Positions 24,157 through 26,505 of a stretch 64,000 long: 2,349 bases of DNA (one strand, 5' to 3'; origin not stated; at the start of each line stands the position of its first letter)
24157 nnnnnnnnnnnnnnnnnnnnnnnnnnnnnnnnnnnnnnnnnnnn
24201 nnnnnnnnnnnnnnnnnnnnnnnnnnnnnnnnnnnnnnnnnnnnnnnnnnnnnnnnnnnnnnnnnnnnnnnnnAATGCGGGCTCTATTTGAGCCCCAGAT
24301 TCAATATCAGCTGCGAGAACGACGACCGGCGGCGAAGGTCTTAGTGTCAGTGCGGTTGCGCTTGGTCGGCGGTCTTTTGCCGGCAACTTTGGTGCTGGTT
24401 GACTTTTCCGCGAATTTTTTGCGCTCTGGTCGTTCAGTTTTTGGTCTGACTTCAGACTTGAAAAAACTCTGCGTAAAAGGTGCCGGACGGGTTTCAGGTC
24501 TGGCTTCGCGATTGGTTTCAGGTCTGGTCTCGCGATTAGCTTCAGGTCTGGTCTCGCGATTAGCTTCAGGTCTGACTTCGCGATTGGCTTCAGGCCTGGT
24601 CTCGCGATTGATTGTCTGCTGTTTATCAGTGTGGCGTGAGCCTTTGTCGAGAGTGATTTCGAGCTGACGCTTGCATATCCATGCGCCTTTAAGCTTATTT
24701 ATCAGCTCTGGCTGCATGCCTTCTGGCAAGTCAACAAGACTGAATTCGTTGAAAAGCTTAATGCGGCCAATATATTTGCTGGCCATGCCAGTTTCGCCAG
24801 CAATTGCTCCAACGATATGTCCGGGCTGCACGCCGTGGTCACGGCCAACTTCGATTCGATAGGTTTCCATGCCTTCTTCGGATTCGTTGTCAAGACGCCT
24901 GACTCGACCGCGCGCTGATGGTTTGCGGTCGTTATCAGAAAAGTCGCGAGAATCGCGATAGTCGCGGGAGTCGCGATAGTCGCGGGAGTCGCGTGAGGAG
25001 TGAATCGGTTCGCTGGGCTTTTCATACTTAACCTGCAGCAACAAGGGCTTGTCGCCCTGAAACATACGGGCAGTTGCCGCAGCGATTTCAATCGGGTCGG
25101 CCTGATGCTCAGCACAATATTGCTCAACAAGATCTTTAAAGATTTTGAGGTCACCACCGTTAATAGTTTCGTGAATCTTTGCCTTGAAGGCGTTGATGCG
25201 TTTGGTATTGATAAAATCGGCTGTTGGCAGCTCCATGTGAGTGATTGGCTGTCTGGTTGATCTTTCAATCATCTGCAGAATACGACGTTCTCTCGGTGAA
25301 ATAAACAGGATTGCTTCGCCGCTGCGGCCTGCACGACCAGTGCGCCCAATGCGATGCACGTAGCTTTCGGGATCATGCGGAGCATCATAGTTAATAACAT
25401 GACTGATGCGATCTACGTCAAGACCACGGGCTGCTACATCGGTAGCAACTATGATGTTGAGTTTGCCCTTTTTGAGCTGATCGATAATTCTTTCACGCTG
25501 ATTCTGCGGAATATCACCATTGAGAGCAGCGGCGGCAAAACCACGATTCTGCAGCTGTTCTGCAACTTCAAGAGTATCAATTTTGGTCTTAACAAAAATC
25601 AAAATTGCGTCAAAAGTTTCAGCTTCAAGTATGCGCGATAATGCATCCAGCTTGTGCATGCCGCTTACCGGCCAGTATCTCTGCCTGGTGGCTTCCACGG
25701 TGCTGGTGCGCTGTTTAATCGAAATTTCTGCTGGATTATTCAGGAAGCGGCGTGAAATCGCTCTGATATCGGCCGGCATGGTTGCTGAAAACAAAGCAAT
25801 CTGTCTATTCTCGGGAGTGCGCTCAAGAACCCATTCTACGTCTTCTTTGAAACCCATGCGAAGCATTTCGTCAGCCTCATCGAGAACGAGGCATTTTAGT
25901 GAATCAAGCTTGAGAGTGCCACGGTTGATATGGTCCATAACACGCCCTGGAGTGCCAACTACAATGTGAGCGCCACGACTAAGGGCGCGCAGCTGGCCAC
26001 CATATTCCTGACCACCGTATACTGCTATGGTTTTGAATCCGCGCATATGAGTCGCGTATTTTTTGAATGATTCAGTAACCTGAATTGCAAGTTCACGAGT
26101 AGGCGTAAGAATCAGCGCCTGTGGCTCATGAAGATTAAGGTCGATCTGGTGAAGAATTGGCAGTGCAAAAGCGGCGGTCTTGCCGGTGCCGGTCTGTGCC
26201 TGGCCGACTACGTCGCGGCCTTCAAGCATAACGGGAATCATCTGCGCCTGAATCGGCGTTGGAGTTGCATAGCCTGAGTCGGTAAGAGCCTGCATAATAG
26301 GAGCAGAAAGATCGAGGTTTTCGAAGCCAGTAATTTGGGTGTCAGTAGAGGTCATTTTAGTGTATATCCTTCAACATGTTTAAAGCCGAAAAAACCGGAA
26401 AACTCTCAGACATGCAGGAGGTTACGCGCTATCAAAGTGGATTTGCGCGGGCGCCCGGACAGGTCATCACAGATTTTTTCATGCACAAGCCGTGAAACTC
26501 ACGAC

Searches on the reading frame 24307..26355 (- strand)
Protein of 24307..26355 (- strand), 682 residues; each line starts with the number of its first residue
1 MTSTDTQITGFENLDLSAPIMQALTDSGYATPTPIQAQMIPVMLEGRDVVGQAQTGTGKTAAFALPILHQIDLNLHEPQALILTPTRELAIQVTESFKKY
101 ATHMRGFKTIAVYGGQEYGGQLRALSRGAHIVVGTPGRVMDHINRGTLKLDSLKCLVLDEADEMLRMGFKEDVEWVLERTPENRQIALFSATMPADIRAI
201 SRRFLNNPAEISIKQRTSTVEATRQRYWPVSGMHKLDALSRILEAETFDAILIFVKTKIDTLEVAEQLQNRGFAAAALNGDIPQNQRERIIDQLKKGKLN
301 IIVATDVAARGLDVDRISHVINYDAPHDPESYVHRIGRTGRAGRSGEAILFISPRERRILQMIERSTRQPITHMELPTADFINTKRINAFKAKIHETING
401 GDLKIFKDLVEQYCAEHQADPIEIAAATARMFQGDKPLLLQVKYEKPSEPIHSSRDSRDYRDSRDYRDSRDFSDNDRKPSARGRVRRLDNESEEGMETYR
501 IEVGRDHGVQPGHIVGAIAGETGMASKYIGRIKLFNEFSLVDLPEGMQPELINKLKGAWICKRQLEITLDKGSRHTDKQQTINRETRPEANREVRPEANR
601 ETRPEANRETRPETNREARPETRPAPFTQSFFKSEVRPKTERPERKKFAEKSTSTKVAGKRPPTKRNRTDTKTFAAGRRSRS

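Call 13: search_protein_families(library=ncbifam, proteins=[window:24307-26355:-], max_evalue=0.01)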
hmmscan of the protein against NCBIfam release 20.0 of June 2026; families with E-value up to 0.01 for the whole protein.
window:24307-26355:- (682 aa): 48 families (the best 25 are shown)
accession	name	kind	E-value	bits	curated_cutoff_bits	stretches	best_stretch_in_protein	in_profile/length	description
NF008642.0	PRK11634.1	equivalog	1.1e-199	664.9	989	1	9-618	6-607/628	DEAD/DEAH family ATP-dependent RNA helicase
NF053631.1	RNA_helic_CshA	equivalog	1.1e-150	502.2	646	1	11-432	1-419/434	degradosome RNA helicase CshA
NF008744.0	PRK11776.1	equivalog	1.8e-137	458.7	524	2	8-392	3-386/460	ATP-dependent RNA helicase DbpA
NF053636.1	DDHlcsCsdAPsy1082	equivalog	6.2e-116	387.9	890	1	10-370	4-365/512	DEAD/DEAH box helicase CsdA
NF053710.1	RNA_heli_RhlE2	exception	1.4e-111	373.9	925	1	11-378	3-379/635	RNA helicase RhlE2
NF053711.1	RNA_heli_RhlE1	exception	3.2e-105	352.4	750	1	11-389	3-383/434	RNA helicase RhlE1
NF007882.0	PRK10590.1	equivalog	9.9e-103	344.5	743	1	11-379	3-376/456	ATP-dependent RNA helicase RhlE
NF008394.0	PRK11192.1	equivalog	1.4e-102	343.8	507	1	8-373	2-372/441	ATP-dependent RNA helicase SrmB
NF003419.0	PRK04837.1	equivalog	9.4e-95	317.8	588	1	7-371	7-379/424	ATP-dependent RNA helicase RhlB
NF002340.1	PRK01297.1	equivalog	3.5e-90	302.5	564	1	9-365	1-366/372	ATP-dependent RNA helicase RhlB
NF003390.0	PRK04537.1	equivalog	6.2e-86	289.7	732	1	10-377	10-386/572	ATP-dependent RNA helicase RhlB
TIGR04121.1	DEXH_lig_assoc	equivalog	5.5e-21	74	850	1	31-352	13-356/804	ligase-associated DNA damage response DEXH box helicase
NF010337.0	PRK13766.1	equivalog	1.1e-19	70.1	610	2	238-352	356-477/781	Hef nuclease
NF008279.0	PRK11057.1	equivalog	1.9e-19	69.6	1015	1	22-362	15-354/608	ATP-dependent DNA helicase RecQ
TIGR01389.1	recQ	equivalog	4.8e-19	68.2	640.2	1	28-366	10-343/591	DNA helicase RecQ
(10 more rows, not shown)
